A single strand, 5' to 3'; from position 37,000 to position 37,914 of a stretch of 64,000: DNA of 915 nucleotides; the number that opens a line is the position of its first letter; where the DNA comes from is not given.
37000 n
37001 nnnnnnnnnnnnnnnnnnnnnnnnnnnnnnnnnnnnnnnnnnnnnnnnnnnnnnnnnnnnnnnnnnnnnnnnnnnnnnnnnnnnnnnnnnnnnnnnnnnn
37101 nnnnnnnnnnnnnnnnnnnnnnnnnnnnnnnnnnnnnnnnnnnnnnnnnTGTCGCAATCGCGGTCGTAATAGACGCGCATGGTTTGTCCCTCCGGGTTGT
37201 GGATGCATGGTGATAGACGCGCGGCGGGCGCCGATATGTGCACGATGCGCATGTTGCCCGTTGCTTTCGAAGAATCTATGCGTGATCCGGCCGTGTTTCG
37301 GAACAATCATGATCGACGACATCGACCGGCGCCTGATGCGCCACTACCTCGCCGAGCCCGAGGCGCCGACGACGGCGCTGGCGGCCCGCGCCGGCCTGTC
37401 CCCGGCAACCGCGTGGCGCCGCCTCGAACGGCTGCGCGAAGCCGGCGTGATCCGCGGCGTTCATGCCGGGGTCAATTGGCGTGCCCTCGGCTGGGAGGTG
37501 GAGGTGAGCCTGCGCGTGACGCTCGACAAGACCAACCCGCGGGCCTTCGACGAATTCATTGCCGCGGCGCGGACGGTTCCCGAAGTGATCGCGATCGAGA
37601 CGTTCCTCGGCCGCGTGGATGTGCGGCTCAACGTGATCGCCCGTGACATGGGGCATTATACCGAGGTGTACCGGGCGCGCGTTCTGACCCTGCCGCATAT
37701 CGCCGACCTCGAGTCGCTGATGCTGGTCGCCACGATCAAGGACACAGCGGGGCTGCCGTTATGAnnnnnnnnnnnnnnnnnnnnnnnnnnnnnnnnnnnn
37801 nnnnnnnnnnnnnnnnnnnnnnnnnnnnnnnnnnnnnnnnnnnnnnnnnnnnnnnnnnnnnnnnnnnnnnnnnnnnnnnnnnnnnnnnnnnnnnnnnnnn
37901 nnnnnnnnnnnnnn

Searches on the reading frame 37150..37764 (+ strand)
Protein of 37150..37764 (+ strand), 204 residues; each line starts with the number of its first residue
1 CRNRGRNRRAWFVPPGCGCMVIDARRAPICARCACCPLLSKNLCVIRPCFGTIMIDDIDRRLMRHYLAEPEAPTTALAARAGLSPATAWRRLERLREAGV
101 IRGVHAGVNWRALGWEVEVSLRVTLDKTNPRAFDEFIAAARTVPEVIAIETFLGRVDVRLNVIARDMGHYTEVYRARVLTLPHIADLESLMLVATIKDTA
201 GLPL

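Call 38: search_protein_families(library=pfam, proteins=[window:37150-37764:+], max_evalue=0.00001)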
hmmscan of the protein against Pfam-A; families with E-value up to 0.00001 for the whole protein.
window:37150-37764:+ (204 aa): 3 families
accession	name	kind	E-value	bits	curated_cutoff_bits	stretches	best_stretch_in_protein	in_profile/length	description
PF13412.12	HTH_24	-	6.7e-12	45.2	21.9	1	55-102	1-48/48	Winged helix-turn-helix DNA-binding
PF01037.27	AsnC_trans_reg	-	2.2e-11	43.9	25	1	123-192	3-70/73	Lrp/AsnC ligand binding domain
PF13404.12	HTH_AsnC-type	-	4.2e-10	39.7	27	1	55-96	1-42/42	AsnC-type helix-turn-helix domain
